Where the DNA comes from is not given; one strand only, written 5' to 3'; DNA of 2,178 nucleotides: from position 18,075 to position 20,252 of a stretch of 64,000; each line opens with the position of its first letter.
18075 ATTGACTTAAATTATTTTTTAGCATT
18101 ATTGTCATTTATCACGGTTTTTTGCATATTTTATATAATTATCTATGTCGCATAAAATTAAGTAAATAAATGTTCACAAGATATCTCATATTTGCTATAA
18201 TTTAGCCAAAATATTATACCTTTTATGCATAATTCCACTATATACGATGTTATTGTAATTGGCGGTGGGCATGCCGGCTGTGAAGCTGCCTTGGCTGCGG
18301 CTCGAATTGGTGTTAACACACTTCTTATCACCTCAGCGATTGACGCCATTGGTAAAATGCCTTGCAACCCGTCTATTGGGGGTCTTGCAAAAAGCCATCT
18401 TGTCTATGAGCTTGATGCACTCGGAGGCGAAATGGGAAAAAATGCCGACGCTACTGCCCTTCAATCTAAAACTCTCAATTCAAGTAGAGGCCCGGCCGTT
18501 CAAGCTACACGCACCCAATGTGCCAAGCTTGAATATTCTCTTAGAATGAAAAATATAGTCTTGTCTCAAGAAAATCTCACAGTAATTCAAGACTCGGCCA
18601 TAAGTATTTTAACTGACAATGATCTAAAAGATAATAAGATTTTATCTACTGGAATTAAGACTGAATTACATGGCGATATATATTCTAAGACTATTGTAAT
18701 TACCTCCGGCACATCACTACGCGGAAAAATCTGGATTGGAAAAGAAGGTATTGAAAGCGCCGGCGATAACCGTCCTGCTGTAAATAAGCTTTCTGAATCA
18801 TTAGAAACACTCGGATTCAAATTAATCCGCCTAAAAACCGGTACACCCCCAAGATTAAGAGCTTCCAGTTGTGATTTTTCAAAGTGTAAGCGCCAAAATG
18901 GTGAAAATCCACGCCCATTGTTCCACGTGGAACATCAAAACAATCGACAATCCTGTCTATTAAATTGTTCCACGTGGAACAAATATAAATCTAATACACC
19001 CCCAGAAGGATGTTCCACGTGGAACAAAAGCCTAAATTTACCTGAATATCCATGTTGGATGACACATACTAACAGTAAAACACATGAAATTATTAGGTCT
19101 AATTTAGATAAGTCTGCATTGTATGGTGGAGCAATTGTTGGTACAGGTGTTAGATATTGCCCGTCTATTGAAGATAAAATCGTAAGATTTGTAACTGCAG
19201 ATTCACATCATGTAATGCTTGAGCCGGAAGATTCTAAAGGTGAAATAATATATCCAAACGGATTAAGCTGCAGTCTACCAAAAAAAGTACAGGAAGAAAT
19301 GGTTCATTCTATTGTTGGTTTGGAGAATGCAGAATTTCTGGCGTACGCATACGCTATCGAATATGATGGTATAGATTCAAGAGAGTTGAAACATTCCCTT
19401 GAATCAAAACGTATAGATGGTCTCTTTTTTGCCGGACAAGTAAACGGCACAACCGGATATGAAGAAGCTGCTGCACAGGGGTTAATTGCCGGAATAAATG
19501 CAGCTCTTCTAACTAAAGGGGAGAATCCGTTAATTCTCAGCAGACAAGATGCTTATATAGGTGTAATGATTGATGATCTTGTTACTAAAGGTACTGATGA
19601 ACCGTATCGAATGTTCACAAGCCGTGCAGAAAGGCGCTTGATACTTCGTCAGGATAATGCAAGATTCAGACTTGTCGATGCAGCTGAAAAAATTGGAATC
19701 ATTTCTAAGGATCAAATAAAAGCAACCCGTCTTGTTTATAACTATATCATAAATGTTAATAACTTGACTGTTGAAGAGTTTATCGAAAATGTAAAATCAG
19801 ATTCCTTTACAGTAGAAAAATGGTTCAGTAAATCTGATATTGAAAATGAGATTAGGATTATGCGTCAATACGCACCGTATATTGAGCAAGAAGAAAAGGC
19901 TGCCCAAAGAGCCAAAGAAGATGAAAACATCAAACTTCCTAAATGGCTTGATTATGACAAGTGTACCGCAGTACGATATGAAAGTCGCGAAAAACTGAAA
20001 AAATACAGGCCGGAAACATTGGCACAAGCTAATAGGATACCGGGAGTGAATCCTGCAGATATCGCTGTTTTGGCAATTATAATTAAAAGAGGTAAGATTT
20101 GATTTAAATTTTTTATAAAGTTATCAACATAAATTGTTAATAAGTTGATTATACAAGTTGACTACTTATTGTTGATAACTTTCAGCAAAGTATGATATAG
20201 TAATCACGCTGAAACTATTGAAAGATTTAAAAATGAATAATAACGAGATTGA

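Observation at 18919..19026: Three perfect parS palindromes packed into an in-frame extra segment of mnmG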

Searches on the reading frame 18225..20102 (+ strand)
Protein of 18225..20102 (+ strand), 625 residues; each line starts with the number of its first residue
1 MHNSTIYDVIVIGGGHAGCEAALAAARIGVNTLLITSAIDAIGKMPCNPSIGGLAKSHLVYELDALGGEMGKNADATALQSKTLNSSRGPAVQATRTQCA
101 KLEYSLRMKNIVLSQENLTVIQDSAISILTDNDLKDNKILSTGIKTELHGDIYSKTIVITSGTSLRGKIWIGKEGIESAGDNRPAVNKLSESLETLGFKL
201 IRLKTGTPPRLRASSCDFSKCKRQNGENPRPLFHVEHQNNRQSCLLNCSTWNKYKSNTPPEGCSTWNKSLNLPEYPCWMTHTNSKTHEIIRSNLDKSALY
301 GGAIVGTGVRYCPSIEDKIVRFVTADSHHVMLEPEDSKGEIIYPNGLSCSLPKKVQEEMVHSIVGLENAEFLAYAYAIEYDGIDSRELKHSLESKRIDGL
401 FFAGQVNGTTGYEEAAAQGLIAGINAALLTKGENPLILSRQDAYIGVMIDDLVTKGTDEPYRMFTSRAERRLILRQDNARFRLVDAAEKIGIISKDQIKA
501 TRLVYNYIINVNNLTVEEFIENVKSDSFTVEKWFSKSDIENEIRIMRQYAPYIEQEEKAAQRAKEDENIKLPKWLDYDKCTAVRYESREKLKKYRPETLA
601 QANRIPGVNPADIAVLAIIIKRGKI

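Call 7: search_protein_families(library=pfam, proteins=[window:18225-20102:+])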
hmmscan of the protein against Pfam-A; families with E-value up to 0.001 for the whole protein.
window:18225-20102:+ (625 aa): 5 families
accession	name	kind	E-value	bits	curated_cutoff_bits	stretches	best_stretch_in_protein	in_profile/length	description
PF01134.28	GIDA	-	2.8e-146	488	22.1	2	8-239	1-226/391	Glucose inhibited division protein A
PF13932.14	SAM_GIDA_C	-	6.8e-22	77.5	27.1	1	562-616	2-56/57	tRNA modifying enzyme MnmG/GidA C-terminal helical bundle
PF12831.13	FAD_oxidored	-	2.4e-07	30.9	27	1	8-37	1-30/416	FAD dependent oxidoreductase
PF03486.20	HI0933_like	-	1.2e-06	28.6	50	1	8-410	2-223/244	HI0933-like protein Rossmann domain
PF07992.20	Pyr_redox_2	-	1.5e-05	25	26.1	1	7-38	1-31/291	Pyridine nucleotide-disulphide oxidoreductase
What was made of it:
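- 18225..20102 (+): mnmG (gidA), intact 625-aa ORF, 39% GC. Pfam GIDA 2.8e-146 and SAM_GIDA_C 6.8e-22 (call 7).
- Checked: All three lie in the 625-aa ORF 18225-20102(+), which is MnmG (Pfam GIDA 2.8e-146 plus SAM_GIDA_C; call 7).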

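Call 8: find_related_loci(query=window:18225-20102:+, collection=genome_contigs, flank=10000)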
Query window:18225-20102:+ (625 aa) in genome_contigs; peptide patterns used: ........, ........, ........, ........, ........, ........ (x = any residue, [..] = any of these).
600 stretches matched a pattern (row limit reached: there are more); 599 encode a relative of the query (tblastn E <= 1e-3); the best 80 are kept; 80 distinct loci.
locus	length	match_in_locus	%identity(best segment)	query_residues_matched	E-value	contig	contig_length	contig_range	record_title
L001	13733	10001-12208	63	1-623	0e+0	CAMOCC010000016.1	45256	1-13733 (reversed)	MAG: uncultured Verrucomicrobia bacterium isolate SRR873601_bin.89_metaWRAP_v1.3_MAG genome assembly, contig: NODE_1638_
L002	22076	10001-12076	48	7-623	0e+0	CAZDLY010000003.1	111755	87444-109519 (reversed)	MAG TPA_asm: uncultured Akkermansia sp. isolate SRP272421_co3_415 genome assembly, contig: NODE_106_length_111755_cov_18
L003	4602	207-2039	53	27-624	0e+0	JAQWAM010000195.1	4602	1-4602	MAG: Kiritimatiellae bacterium isolate STF2_197 NODE_71544_length_4602_cov_2.520223_Sandtown_F2, whole genome shotgun se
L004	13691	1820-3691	48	7-625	0e+0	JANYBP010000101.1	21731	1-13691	MAG: bacterium isolate GL140_6_metabat_212 GL140_6_k141_1768777, whole genome shotgun sequence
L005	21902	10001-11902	49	2-622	0e+0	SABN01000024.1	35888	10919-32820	MAG: Opitutia bacterium isolate INTA.CYC.094 contig-100_837, whole genome shotgun sequence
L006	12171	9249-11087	44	7-622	2e-167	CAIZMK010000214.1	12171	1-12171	MAG: uncultured Methylococcaceae bacterium isolate A-1_bin-241 genome assembly, contig: bin-241:214/295, whole genome sh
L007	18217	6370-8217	45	6-624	3e-167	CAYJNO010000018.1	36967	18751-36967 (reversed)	MAG TPA_asm: uncultured Erysipelotrichaceae bacterium isolate ERP123703_co3_54 genome assembly, contig: NODE_1158_length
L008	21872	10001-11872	44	2-625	2e-165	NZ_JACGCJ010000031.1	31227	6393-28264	Agrilactobacillus fermenti strain CC-MHH1034 contig31, whole genome shotgun sequence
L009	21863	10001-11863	43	7-625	3e-164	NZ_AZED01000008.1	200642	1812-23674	Lentilactobacillus otakiensis DSM 19908 = JCM 15040 strain DSM 19908 NODE_10, whole genome shotgun sequence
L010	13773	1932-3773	43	7-622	1e-163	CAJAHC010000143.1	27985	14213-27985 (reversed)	MAG: uncultured Methylococcaceae bacterium isolate Loc090907-8m_bin-840 genome assembly, contig: bin-840:143/671, whole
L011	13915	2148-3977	43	7-618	1e-163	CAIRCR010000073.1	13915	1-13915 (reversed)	MAG: uncultured proteobacterium isolate KT_bin-2439 genome assembly, contig: bin-2439:073/552, whole genome shotgun sequ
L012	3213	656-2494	42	7-622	1e-171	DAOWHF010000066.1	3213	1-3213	MAG TPA_asm: Methylomarinum sp. isolate CSMAG_2010 CSMAG_2010_k141_3920672_length_3213_cov_25.0000, whole genome shotgun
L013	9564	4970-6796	42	7-622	7e-163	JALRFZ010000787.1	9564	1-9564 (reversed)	MAG: Verrucomicrobiales bacterium isolate LJ.2 LJ_585624, whole genome shotgun sequence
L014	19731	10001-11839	43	7-622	1e-161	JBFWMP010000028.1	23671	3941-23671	MAG: Clostridia bacterium isolate CA_2019_NHSR_92 NODE_4880_length_23671_cov_8.922486_NHSR, whole genome shotgun sequenc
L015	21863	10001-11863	43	2-625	1e-161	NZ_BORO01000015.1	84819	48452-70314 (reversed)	Oceanobacillus sp. J11TS1 sequence15, whole genome shotgun sequence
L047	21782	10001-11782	43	7-622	9e-157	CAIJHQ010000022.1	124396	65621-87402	MAG: Candidatus Omnitrophica bacterium isolate AM-sed-core1-D1_bin-136 genome assembly, contig: bin-136:22/68, whole gen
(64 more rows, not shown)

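Call 9: find_encoding_contigs(protein=window:18225-20102:+, flank=10000, max_places=6)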
Protein window:18225-20102:+ (625 aa): no gene with exactly this product is on record in the collection.
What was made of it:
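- Tried and rejected: Looking up the exact MnmG sequence found nothing on record (call 9), so the rest of the genome, and hence parAB, could not be inspected.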

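Call 24: find_homologous_proteins(query=window:18225-20099:+, max_evalue=1e-50)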
Query window:18225-20099:+ (625 aa): 8000 proteins with E <= 1e-50 among 8000 candidates; the best 120 are listed.
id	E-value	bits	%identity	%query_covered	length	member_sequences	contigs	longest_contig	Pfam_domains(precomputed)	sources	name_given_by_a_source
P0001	0.0e+0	1415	100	100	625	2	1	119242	PF07992.21,PF01134.29,PF13932.16,PF12831.14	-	-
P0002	0.0e+0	1339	95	100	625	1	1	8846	PF07992.21,PF03486.21,PF01134.29,PF13932.16,PF12831.14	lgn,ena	-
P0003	0.0e+0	1338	95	100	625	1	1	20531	PF07992.21,PF01134.29,PF13932.16,PF12831.14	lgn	-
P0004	0.0e+0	1337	95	100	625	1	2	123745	PF07992.21,PF01134.29,PF13932.16,PF12831.14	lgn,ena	-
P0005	0.0e+0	1336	95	100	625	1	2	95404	PF07992.21,PF01134.29,PF13932.16,PF12831.14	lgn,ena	-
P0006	0.0e+0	1335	95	100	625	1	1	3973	PF07992.21,PF03486.21,PF01134.29,PF13932.16,PF12831.14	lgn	-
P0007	0.0e+0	1335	95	100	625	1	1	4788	PF07992.21,PF01134.29,PF13932.16,PF12831.14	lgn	-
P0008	0.0e+0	1334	95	100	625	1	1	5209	PF07992.21,PF01134.29,PF13932.16,PF12831.14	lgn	-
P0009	0.0e+0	1334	95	100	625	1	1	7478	PF01134.29,PF13932.16,PF12831.14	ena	-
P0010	0.0e+0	1334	95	100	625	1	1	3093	PF07992.21,PF03486.21,PF01134.29,PF13932.16,PF12831.14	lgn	-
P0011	0.0e+0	1332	95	100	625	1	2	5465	PF07992.21,PF01134.29,PF13932.16,PF12831.14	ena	-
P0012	0.0e+0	1331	94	100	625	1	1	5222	PF07992.21,PF03486.21,PF01134.29,PF13932.16,PF12831.14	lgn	-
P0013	0.0e+0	1329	94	100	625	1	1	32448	PF07992.21,PF03486.21,PF01134.29,PF13932.16,PF12831.14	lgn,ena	-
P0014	0.0e+0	1329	94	100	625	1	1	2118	PF07992.21,PF01134.29,PF13932.16,PF12831.14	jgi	jgi:tRNA uridine 5-carboxymethylaminomethyl modification enzyme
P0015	0.0e+0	1227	84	100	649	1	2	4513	PF07992.21,PF03486.21,PF01134.29,PF13932.16,PF12831.14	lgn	-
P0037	0.0e+0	1174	81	100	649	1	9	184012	PF07992.21,PF03486.21,PF01134.29,PF13932.16,PF12831.14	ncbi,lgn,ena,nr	ncbi:MAG: tRNA uridine-5-carboxymethylaminomethyl(34) synthesis enzyme MnmG [Kiritimatiellae bacteri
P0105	5.6e-285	965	70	100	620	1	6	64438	PF01134.29,PF13932.16,PF12831.14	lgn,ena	-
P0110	7.3e-285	964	69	100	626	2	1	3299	PF01134.29,PF13932.16,PF12831.14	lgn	-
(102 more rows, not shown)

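Call 25: search_solved_structures(query=window:18225-20099:+, show_alignments=2)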
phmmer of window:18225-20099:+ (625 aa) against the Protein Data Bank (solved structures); distinct sequences matched with E-value up to 0.001: 9.
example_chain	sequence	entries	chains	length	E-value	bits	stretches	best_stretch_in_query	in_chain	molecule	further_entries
2zxh_A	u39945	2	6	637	1.5e-154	519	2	7-502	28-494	tRNA uridine 5-carboxymethylaminomethyl modification enzyme mnmG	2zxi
3cp2_A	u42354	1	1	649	8e-150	503.4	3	267-496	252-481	tRNA uridine 5-carboxymethylaminomethyl modification enzyme gidA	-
9hip_C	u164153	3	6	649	8.1e-150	503.4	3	267-496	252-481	tRNA uridine 5-carboxymethylaminomethyl modification enzyme MnmG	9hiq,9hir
3ces_A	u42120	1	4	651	8.1e-150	503.4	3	267-496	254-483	tRNA uridine 5-carboxymethylaminomethyl modification enzyme gidA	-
3cp8_A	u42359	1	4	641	4.9e-141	474.4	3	275-505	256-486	tRNA uridine 5-carboxymethylaminomethyl modification enzyme gidA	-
8zu0_A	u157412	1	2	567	1.8e-139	469.2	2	267-496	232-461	tRNA uridine 5-carboxymethylaminomethyl modification enzyme MnmG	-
3g05_A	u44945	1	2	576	2.1e-139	469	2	267-496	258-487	tRNA uridine 5-carboxymethylaminomethyl modification enzyme mnmG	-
3g5q_A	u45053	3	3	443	2.7e-11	46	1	330-456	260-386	Methylenetetrahydrofolate--tRNA-(uracil-5-)-methyltransferase trmFO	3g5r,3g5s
2i0z_A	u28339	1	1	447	0.00072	21.4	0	3-38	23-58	NAD(FAD)-utilizing dehydrogenases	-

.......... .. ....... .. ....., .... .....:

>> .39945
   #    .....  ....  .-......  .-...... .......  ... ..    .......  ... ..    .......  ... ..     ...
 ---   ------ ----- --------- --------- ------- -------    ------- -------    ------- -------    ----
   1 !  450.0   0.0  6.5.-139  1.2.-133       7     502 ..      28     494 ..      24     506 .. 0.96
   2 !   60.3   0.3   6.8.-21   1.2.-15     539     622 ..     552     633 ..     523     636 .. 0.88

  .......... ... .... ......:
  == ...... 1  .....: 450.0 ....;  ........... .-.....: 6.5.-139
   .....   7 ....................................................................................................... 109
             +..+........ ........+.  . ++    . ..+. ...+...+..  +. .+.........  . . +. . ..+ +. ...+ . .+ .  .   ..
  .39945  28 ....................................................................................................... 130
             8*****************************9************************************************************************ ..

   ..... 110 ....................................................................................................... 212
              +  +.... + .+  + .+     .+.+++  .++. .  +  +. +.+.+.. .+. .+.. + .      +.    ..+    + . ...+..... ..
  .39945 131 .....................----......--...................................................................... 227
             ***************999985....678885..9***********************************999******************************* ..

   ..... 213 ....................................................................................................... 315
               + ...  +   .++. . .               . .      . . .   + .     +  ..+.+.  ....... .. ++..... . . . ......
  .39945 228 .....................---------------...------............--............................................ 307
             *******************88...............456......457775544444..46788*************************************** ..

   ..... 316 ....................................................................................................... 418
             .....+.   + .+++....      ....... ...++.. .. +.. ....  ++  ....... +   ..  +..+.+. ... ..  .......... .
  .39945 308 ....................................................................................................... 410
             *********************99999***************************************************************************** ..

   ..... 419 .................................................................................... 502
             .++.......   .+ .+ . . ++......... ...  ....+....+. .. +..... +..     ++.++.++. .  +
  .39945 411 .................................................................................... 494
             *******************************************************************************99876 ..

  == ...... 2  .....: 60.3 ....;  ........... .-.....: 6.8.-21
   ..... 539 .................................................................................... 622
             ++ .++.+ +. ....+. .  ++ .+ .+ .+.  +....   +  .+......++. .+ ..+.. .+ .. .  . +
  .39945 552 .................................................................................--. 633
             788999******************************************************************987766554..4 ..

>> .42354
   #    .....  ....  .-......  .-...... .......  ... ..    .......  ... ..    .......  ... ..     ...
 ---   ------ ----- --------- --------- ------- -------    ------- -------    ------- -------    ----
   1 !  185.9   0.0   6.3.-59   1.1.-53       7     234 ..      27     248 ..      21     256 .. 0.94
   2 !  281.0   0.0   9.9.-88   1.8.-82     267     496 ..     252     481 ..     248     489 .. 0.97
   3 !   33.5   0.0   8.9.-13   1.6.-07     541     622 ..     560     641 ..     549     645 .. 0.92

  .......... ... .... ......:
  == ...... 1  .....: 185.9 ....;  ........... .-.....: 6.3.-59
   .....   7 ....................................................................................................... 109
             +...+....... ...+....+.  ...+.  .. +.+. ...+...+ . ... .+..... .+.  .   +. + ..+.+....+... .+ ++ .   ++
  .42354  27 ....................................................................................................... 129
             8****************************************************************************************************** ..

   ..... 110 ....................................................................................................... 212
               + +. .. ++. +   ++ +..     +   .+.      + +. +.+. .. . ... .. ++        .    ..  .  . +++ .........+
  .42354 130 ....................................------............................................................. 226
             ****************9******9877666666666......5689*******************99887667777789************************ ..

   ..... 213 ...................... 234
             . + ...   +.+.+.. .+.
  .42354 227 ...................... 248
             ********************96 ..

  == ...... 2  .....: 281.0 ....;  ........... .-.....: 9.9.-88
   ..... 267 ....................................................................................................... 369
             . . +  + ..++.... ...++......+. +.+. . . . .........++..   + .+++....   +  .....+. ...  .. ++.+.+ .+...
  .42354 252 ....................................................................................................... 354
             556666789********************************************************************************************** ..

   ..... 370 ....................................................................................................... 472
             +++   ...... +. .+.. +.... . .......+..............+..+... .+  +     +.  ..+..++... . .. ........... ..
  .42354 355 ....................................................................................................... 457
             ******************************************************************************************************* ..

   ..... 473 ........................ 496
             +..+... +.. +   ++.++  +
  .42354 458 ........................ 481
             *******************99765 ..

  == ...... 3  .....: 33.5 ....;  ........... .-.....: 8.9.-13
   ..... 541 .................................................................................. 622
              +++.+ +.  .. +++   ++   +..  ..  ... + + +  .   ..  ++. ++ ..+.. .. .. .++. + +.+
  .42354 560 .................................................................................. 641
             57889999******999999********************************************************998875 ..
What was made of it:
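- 18225..20102 (+): PDB MnmG 2zxh matches at 1.5e-154 (call 25).
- On MnmG/GidA tRNA U34 carboxymethylaminomethyl-modification enzyme: PDB 2zxh matches at 1.5e-154 (call 25).
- Checked: The segment is therefore about 29 aa longer, and the E. coli MnmG alignment breaks between query residues 234 and 267 (call 25).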

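Call 29: find_encoding_contigs(protein=P0004, flank=10000, max_places=3)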
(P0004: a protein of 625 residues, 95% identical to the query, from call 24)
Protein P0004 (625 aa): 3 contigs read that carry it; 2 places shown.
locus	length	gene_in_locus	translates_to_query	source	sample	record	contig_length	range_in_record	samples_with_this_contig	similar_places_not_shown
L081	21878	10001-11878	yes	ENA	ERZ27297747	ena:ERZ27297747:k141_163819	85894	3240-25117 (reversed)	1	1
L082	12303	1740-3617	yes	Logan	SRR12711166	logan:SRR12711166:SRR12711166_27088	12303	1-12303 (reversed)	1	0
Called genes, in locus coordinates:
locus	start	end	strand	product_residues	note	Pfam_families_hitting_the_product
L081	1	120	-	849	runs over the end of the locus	-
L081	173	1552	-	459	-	PF13306:LRR_5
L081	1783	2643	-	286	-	-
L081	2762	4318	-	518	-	PF07969:Amidohydro_3, PF01979:Amidohydro_1 (faint)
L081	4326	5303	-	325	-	PF03631:Virul_fac_BrkB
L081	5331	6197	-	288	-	PF11449:ArsP_2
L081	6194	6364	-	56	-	PF13237:Fer4_10 (weak), PF14697:Fer4_21 (faint), PF12838:Fer4_7 (weak), PF13187:Fer4_9 (weak), PF25160:LdpA_Fe-S-bd (weak), PF12797:Fer4_2 (weak), PF00037:Fer4 (weak), PF12837:Fer4_6 (weak), +2 more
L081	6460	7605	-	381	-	PF05656:DUF805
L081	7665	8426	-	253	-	PF00106:adh_short, PF08659:KR, PF13561:adh_short_C2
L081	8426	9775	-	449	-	PF07690:MFS_1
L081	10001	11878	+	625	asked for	PF01134:GIDA, PF07992:Pyr_redox_2 (faint), PF12831:FAD_oxidored (weak), PF01134:GIDA, PF13932:SAM_GIDA_C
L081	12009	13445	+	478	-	PF00308:Bac_DnaA, PF01695:IstB_IS21, PF13401:AAA_22 (faint), PF00004:AAA (weak), PF08299:Bac_DnaA_C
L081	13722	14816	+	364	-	PF00712:DNA_pol3_beta, PF02767:DNA_pol3_beta_2, PF02768:DNA_pol3_beta_3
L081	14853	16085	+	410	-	PF22020:RlmL_1st, PF02926:THUMP, PF01170:UPF0020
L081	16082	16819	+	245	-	-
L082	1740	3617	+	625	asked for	PF01134:GIDA, PF07992:Pyr_redox_2 (faint), PF12831:FAD_oxidored (weak), PF01134:GIDA, PF13932:SAM_GIDA_C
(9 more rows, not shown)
